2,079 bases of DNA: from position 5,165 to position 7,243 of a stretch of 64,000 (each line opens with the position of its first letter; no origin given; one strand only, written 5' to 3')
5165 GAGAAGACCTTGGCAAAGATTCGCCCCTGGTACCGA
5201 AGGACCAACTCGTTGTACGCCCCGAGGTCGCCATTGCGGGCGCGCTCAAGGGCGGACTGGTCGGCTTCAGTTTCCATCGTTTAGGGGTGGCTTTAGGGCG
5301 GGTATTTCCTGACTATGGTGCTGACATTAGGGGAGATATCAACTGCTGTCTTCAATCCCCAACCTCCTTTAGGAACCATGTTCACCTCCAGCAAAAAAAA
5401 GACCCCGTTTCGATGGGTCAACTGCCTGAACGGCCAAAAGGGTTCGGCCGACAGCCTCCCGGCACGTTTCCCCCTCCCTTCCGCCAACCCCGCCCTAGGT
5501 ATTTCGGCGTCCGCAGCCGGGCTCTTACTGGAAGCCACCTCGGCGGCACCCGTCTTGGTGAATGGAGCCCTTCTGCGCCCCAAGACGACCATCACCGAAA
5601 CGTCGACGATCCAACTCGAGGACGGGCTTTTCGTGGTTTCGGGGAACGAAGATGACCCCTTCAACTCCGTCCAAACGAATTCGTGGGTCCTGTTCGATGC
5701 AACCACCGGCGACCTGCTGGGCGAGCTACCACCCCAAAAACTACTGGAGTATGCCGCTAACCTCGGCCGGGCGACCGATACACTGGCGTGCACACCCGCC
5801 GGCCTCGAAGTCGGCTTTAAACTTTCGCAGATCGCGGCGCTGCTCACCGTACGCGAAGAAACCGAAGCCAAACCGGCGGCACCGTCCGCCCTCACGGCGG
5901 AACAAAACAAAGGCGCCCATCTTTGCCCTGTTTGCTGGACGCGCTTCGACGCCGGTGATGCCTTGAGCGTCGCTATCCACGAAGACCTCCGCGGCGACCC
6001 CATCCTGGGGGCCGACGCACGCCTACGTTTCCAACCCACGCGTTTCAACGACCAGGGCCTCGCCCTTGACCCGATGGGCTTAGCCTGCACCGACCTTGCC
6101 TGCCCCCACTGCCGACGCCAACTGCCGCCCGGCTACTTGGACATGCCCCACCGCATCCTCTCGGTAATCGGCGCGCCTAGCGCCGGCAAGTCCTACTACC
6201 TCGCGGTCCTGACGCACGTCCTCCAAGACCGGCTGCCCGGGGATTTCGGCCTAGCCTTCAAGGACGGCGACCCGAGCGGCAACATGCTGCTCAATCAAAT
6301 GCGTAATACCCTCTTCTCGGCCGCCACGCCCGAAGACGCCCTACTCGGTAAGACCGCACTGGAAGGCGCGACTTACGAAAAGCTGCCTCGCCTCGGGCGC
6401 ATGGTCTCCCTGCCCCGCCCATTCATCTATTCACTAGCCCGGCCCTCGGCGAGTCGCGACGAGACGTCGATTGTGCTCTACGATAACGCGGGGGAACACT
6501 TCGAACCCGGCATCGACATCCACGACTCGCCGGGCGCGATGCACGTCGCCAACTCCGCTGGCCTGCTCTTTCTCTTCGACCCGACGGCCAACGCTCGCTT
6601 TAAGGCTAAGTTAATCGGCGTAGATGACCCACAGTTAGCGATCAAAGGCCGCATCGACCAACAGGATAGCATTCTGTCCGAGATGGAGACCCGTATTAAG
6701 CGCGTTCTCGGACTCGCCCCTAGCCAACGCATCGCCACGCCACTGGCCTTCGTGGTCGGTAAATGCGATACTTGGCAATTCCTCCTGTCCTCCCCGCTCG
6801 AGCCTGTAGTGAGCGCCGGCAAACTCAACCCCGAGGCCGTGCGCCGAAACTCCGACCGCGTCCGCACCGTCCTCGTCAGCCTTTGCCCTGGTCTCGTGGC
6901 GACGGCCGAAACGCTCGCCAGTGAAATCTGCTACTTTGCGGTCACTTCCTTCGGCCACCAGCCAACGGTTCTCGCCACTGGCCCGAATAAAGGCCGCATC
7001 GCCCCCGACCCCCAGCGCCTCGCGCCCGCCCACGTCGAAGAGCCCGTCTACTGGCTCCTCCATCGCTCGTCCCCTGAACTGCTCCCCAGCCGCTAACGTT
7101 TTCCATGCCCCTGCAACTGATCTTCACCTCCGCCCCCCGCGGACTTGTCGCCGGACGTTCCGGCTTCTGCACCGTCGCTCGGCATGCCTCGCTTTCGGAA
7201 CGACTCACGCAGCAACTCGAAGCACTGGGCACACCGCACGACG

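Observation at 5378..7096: Ras-like G domain fused to a split zinc ribbon and a possible FHA-like N-terminus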

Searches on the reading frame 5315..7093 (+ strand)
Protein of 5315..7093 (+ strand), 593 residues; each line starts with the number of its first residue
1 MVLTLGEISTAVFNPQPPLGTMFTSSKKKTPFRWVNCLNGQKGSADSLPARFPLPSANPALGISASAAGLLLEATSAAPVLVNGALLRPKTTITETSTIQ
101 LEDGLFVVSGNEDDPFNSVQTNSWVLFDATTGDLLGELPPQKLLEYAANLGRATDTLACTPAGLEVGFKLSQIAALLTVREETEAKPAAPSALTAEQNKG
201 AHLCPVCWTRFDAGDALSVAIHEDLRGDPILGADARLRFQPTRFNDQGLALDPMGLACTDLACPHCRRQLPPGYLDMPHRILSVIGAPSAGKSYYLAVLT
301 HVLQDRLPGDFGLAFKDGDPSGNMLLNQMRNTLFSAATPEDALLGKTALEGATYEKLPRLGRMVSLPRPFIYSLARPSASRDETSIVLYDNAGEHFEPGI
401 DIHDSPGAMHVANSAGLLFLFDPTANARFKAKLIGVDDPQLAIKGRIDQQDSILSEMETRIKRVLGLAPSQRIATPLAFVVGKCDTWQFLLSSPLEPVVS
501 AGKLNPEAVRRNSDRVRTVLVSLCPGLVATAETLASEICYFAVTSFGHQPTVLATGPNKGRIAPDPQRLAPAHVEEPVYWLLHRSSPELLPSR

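Call 3: search_protein_families(library=pfam, proteins=[window:5315-7093:+], max_evalue=0.1)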
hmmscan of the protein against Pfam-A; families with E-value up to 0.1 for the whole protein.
window:5315-7093:+ (593 aa): 3 families
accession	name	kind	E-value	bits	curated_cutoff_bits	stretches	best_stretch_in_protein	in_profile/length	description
PF19993.5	DO-GTPase2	-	1.8e-05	25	27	1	372-437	76-136/226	Double-GTPase 2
PF21792.3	DAB2_SBM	-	0.049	13.5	27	1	428-437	14-23/23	Disabled homolog 2-like, sulfatide-binding motifs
PF19975.5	DO-GTPase1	-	0.067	12.9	27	0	284-315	2-32/271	Double-GTPase 1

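Call 4: search_protein_families(library=ncbifam, proteins=[window:5315-7093:+], max_evalue=0.1)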
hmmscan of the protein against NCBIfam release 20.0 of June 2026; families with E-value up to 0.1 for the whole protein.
window:5315-7093:+ (593 aa): 0 families

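Call 7: find_homologous_proteins(query=window:5378-7093:+, max_evalue=0.001)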
Query window:5378-7093:+ (572 aa): 1359 proteins with E <= 0.001 among 8000 candidates; the best 120 are listed.
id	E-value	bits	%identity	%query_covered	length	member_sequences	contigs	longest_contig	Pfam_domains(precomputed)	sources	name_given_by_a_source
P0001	0.0e+0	1263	97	100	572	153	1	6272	PF19993.6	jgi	-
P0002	0.0e+0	1167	90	100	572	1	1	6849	PF19993.6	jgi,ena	jgi:hypothetical protein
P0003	0.0e+0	1160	89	100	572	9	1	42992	-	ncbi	-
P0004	0.0e+0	1158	88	100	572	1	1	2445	PF19993.6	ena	-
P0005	0.0e+0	1157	88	100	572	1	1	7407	PF19993.6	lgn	-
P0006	0.0e+0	1156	88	100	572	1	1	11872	PF19993.6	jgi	-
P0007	0.0e+0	1156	88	100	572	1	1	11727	-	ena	-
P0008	0.0e+0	1155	88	100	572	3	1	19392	PF19993.6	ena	-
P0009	0.0e+0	1154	88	100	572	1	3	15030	PF19993.6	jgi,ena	jgi:hypothetical protein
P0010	0.0e+0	1151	88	100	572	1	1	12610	PF19993.6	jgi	-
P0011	0.0e+0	1151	88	100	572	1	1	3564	PF19993.6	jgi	-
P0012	0.0e+0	1150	88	100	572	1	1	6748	PF19993.6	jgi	-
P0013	0.0e+0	1138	87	100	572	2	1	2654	PF19993.6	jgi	jgi:hypothetical protein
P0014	0.0e+0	1136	87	100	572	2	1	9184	-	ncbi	-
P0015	0.0e+0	1132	86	100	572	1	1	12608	PF19993.6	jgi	-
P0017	0.0e+0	1131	87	100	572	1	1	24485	PF19993.6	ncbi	ncbi:MAG: hypothetical protein RIR91_268 [Verrucomicrobiota bacterium]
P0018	0.0e+0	1131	87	100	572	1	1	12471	PF19993.6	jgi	jgi:hypothetical protein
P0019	0.0e+0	1128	87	100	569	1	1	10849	PF19993.6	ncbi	ncbi:MAG: hypothetical protein RL492_1568 [Verrucomicrobiota bacterium]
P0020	0.0e+0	1117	86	100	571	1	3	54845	PF19993.6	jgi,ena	-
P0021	0.0e+0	1116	86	100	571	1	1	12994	PF19993.6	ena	-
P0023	0.0e+0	1091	84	100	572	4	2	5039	PF19993.6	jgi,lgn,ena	-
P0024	0.0e+0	1073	83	100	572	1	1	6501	PF19993.6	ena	-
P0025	0.0e+0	1067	85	97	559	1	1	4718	PF19993.6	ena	-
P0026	0.0e+0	1027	80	100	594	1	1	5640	PF19993.6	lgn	-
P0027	0.0e+0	1017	78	100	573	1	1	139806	PF19993.6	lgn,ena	-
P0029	1.7e-296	1003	89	85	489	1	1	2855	PF19993.6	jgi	jgi:hypothetical protein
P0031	1.4e-293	993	76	100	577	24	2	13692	PF19993.6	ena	-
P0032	9.7e-292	987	75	100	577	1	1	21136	PF19993.6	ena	-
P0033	1.1e-290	983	75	100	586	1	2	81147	PF19993.6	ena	-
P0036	4.9e-287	971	75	100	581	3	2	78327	PF19993.6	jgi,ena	-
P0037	1.0e-286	970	75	100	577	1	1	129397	PF19993.6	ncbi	-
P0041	1.6e-286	970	74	100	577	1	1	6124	PF19993.6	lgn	-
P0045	4.1e-285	965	74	100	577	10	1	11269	PF19993.6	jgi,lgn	jgi:hypothetical protein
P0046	9.2e-285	964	74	100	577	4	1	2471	PF19993.6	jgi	jgi:hypothetical protein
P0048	7.3e-284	961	73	100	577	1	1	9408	PF19993.6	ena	-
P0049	2.0e-283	959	73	100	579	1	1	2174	PF19993.6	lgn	-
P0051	2.9e-283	959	74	100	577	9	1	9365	PF19993.6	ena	-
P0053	2.1e-282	956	74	100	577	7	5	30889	PF19993.6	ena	-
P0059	8.9e-281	951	73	100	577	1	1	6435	PF19993.6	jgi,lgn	jgi:hypothetical protein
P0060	3.1e-280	949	73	100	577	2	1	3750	PF19993.6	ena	-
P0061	5.7e-280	948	71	100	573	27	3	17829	PF19993.6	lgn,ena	-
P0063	8.0e-280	948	73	100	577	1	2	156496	PF19993.6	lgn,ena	-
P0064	1.2e-279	947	73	100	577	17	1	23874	PF19993.6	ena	-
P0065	4.9e-279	945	73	100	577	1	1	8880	PF19993.6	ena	-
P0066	1.0e-278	944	72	100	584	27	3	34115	PF19993.6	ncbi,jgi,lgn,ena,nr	ncbi:MAG: hypothetical protein D4R66_03770 [Opitutales bacterium]|jgi:hypothetical protein|nr:MAG: h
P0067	1.2e-278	944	73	100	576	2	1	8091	PF19993.6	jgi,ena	jgi:hypothetical protein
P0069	3.5e-278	942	70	100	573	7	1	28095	PF19993.6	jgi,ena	jgi:hypothetical protein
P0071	6.9e-278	941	72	100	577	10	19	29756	PF19993.6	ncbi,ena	-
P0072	9.8e-278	941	71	100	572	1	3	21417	PF19993.6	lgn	-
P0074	1.8e-276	936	72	100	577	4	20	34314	PF19993.6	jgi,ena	jgi:hypothetical protein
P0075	3.4e-276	936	75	95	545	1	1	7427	PF19993.6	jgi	jgi:hypothetical protein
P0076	1.5e-275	933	70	100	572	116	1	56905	PF19993.6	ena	-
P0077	3.2e-275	932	72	100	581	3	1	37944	PF19993.6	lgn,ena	-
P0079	7.0e-275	931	71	100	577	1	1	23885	PF19993.6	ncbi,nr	ncbi:MAG: hypothetical protein CK541_03635 [Opitutia bacterium]|nr:MAG: hypothetical protein CK541_0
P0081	2.7e-270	916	72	98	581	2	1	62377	PF19993.6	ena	-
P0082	2.4e-268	910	71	100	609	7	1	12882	PF19993.6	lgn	-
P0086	4.2e-263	892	70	100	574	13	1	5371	PF19993.6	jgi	-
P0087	6.9e-263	892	70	100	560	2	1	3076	PF19993.6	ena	-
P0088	3.4e-261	886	74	91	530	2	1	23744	PF19993.6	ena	-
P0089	5.4e-261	885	68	100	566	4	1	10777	PF19993.6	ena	-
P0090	4.3e-259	879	69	100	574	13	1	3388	PF19993.6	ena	-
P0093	6.6e-258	875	77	85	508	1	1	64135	PF19993.6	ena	-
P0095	3.2e-252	856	66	100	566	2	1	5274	PF19993.6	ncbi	ncbi:MAG: hypothetical protein ACO3ND_08935 [Opitutales bacterium]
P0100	7.9e-244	829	66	100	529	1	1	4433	PF19993.6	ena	-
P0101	1.1e-240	818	74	85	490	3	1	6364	PF19993.6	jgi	jgi:hypothetical protein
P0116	9.6e-225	766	89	65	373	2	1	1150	PF19993.6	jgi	jgi:hypothetical protein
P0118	9.9e-208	710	84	64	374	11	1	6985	PF19993.6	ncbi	ncbi:MAG: hypothetical protein RL250_1379, partial [Verrucomicrobiota bacterium]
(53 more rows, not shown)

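Call 11: search_protein_families(library=padloc, proteins=[window:5378-7093:+], max_evalue=0.1)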
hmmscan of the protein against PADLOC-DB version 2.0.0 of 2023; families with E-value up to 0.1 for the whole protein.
window:5378-7093:+ (572 aa): 1 family
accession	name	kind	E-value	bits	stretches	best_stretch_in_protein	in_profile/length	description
PDLC01192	Cas10d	-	0.039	10.2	1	170-194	480-504/847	CAS-I-D; effector_LS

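Call 12: search_solved_structures(query=window:5378-7093:+, max_evalue=10, show_alignments=2)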
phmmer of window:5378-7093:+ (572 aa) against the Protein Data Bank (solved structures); distinct sequences matched with E-value up to 10: 0.

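Call 13: find_related_loci(query=window:5378-7093:+, collection=genome_contigs, flank=10000)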
Query window:5378-7093:+ (572 aa) in genome_contigs; peptide patterns used: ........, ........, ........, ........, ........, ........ (x = any residue, [..] = any of these).
598 stretches matched a pattern (row limit reached: there are more); 572 encode a relative of the query (tblastn E <= 1e-3); the best 80 are kept; 80 distinct loci.
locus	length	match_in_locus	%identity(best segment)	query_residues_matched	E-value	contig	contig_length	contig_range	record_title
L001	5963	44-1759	97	1-572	0e+0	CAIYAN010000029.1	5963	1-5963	MAG: uncultured Opitutae bacterium isolate Ja_bin-5828 genome assembly, contig: bin-5828:029/435, whole genome shotgun s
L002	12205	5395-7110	97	1-572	0e+0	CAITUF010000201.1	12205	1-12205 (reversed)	MAG: uncultured Opitutae bacterium isolate UppL5_bin-0020 genome assembly, contig: bin-0020:201/341, whole genome shotgu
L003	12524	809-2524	96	1-572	0e+0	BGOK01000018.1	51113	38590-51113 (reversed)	Verrucomicrobiota bacterium BS8 DNA, tig00001839, whole genome shotgun sequence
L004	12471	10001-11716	91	1-572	0e+0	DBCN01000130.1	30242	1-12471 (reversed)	MAG TPA_asm: Opitutia bacterium UBA957 UBA957_contig_6422, whole genome shotgun sequence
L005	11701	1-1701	92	6-572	0e+0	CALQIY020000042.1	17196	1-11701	MAG: Opitutus sp. GAS368 isolate HRSG-E13-bin-32 genome assembly, contig: HRSG-E13-C1580, whole genome shotgun sequence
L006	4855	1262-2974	73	1-571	0e+0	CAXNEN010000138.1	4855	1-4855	MAG: Opitutales bacterium isolate AH-24oct19-300 genome assembly, contig: AH-24oct19-C45930, whole genome shotgun sequen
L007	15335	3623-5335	74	1-571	0e+0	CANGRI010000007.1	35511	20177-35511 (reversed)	MAG: Opitutae bacterium isolate Jr-7aug17-6 genome assembly, contig: Jr-7aug17-C1769, whole genome shotgun sequence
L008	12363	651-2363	75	1-571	0e+0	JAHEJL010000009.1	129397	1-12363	MAG: Coraliomargarita sp. isolate Ww55 NODE_146_length_129397_cov_20.583310, whole genome shotgun sequence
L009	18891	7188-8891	75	4-571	0e+0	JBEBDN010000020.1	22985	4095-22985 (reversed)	MAG: Verrucomicrobiota bacterium isolate blueriver_2019_sw_WHONDRS-S19S_0024_B_bin.119 scaffold_1579596, whole genome sh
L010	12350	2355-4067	74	1-571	0e+0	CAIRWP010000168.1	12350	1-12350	MAG: uncultured Opitutae bacterium isolate Erken-D3_bin-1137 genome assembly, contig: bin-1137:168/375, whole genome sho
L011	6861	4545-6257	73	1-571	0e+0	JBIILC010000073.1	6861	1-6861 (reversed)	MAG: Opitutales bacterium isolate ME2002-02-28pf_3300044568_group1_bin44 Rohwer_bin2669_scaffold_1791_c2, whole genome s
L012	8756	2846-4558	74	1-571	0e+0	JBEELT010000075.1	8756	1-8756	MAG: Verrucomicrobiota bacterium isolate columbiariver2_2019_sw_WHONDRS-S19S_0076_A_bin.15 scaffold_0001621, whole genom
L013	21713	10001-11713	74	1-571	0e+0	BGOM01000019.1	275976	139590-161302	Opitutae bacterium BS10 DNA, tig00021830, whole genome shotgun sequence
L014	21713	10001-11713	73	1-571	0e+0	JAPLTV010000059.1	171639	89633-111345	MAG: Verrucomicrobia bacterium isolate LacPavin_0920_WC57_MAG_64_54 LacPavin_0920_WC57_scaffold_593390, whole genome sho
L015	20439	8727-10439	73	1-571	0e+0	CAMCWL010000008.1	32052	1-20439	MAG: Opitutus sp. GAS368 isolate MH-09jul19-272 genome assembly, contig: MH-09jul19-C2870, whole genome shotgun sequence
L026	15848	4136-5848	72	1-571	0e+0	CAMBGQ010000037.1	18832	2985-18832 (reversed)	MAG: Opitutus sp. GAS368 isolate TrE-25oct19-267 genome assembly, contig: TrE-25oct19-C3165, whole genome shotgun sequen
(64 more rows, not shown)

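Call 22: search_protein_representatives(protein=window:5378-7093:+)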
Query: 572 residues. Proteins with E-value up to 0.001 (for the whole library): 1392; up to 1e-10: 706; up to 1e-30: 381. The best 150 are listed.
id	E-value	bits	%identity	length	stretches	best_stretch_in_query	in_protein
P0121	2.8e-145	501.7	46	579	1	14-564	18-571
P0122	4.8e-142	491.0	54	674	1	166-570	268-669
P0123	2.5e-141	488.7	45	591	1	48-570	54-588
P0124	1.1e-136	473.3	53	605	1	174-571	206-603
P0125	5.1e-136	471.1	45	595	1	39-571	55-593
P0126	1.6e-135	469.5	54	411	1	181-570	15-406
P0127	4.5e-135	468.0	50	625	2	162-571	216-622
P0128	5.8e-134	464.4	45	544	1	59-570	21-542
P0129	1.4e-130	453.2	45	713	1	42-570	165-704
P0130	1.9e-128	446.2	44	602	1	84-571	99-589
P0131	1.2e-126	440.2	50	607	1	166-570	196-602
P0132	5.3e-126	438.1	49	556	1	165-571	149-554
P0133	2.5e-123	429.3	43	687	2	167-571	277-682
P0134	5.1e-121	421.6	44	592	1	100-572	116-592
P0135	2.2e-120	419.6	42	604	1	54-569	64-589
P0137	6.0e-118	411.5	44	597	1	96-571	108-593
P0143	4.4e-114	398.7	43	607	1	100-571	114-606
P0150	4.2e-109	382.3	46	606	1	138-571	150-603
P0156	1.0e-102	361.2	41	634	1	50-571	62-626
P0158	7.6e-101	355.0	41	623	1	95-562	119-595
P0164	8.5e-88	312.0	40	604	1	96-571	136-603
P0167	2.8e-85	303.6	40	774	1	57-571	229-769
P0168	8.5e-84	298.8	37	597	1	95-561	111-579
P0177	1.3e-77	278.4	36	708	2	77-468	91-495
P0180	1.8e-77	277.9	39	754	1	174-563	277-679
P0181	1.8e-77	277.9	37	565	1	103-565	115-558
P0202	3.0e-70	254.0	35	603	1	88-569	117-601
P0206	3.8e-69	250.4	39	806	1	177-562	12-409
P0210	2.3e-68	247.8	41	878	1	179-570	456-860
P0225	4.1e-66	240.4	37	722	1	173-564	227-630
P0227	2.2e-65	238.0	38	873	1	182-563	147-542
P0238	1.5e-63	231.9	39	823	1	175-559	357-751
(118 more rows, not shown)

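Call 31: search_protein_families(library=pfam, proteins=[P0129, P0133, P0167, P0180, P0210, P0227, P0238, P0206, P0122, P0225], max_evalue=0.01)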
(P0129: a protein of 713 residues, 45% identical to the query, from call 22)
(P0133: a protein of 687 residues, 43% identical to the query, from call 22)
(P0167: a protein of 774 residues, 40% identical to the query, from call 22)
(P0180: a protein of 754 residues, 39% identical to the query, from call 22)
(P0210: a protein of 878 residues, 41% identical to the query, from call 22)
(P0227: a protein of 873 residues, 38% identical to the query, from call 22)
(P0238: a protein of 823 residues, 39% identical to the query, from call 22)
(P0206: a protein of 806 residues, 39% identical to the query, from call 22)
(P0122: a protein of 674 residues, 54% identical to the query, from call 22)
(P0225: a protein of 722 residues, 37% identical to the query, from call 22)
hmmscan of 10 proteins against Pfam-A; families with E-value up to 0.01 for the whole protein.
P0129 (713 aa): 1 family
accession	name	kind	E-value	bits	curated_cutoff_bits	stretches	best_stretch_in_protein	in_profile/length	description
PF19993.5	DO-GTPase2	-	0.0066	16.6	27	0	498-576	86-155/226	Double-GTPase 2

P0133 (687 aa): 1 family
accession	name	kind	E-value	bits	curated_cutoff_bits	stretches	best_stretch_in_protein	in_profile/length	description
PF19993.5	DO-GTPase2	-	9.5e-08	32.4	27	1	462-583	77-174/226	Double-GTPase 2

P0167 (774 aa): 2 families
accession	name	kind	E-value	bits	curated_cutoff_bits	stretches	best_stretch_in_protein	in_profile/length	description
PF13676.11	TIR_2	-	5.3e-23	82.3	28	1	4-116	1-114/122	TIR domain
PF01582.25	TIR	-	0.00091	19.5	21.3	1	4-84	4-85/179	TIR domain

P0180 (754 aa): 3 families
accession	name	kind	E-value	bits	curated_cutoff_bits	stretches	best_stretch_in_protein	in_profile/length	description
PF00498.31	FHA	-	8.1e-15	55.5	20.7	1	29-93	1-61/67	FHA domain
PF16697.10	Yop-YscD_cpl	-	3.7e-10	40.4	33.2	1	23-94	13-85/94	Inner membrane component of T3SS, cytoplasmic domain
PF19993.5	DO-GTPase2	-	9.9e-08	32.4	27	0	470-575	84-173/226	Double-GTPase 2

P0210 (878 aa): 8 families
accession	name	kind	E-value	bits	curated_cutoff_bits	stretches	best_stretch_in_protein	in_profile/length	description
PF00069.31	Pkinase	-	3.9e-44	151.5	31.7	1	160-373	1-211/263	Protein kinase domain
PF07714.23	PK_Tyr_Ser-Thr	-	1.6e-27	96.9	23.1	1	162-391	3-232/258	Protein tyrosine and serine/threonine kinase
PF01636.29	APH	-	2e-08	34.7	23.2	1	254-307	147-198/239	Phosphotransferase enzyme family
PF03109.22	ABC1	-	1.4e-06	28.1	22.9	1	237-313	146-221/244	ABC1 atypical kinase-like domain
PF17667.7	Pkinase_fungal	-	0.00066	18.9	24.1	1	260-335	287-366/387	Fungal protein kinase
PF14531.12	Kinase-like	-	0.0016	18.2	25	1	258-373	146-260/289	Kinase-like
PF19993.5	DO-GTPase2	-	0.0052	16.9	27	0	645-756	86-174/226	Double-GTPase 2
PF06293.20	Kdo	-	0.0054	16.6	21.3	0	256-307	115-170/207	Lipopolysaccharide kinase (Kdo/WaaP) family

P0227 (873 aa): 4 families
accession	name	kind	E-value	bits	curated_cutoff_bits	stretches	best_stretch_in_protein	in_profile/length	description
PF20013.4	GAP1-N2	-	8e-20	71.7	24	1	599-718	4-133/139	GTPase-associated protein 1, N-terminal domain type 2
PF20014.4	GAP1-M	-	8.8e-11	42.4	24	1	736-833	2-100/101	GTPase-associated protein 1, middle domain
PF19993.5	DO-GTPase2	-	4.9e-06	26.8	27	1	333-439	86-173/226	Double-GTPase 2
PF00412.28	LIM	-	0.0022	18.7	22.9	0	57-84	27-54/58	LIM domain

P0238 (823 aa): 3 families
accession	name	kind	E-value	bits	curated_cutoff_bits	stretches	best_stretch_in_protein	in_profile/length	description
PF00498.31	FHA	-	6.2e-17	62.2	20.7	1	182-247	2-67/67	FHA domain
PF19993.5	DO-GTPase2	-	2.3e-09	37.7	27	1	548-661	83-174/226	Double-GTPase 2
PF16697.10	Yop-YscD_cpl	-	6e-07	30.1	33.2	1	181-252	19-89/94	Inner membrane component of T3SS, cytoplasmic domain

P0206 (806 aa): 1 family
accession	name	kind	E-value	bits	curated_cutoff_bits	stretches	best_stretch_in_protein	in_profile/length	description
PF03781.23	FGE-sulfatase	-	5.2e-52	177.5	23.3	1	548-803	5-254/255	Sulfatase-modifying factor enzyme 1-like domain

P0122 (674 aa): 2 families
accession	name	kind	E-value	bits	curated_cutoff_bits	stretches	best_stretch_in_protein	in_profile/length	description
PF19993.5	DO-GTPase2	-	2.4e-06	27.8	27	1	453-513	76-138/226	Double-GTPase 2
PF19975.5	DO-GTPase1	-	0.0099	15.6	27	0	365-387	2-24/271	Double-GTPase 1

P0225 (722 aa): 2 families
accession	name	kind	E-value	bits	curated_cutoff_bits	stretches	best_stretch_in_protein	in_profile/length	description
PF19993.5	DO-GTPase2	-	3.5e-06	27.3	27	0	422-526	85-172/226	Double-GTPase 2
PF14237.11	GYF_2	-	0.00051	20.2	25.8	1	5-51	1-47/50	GYF domain 2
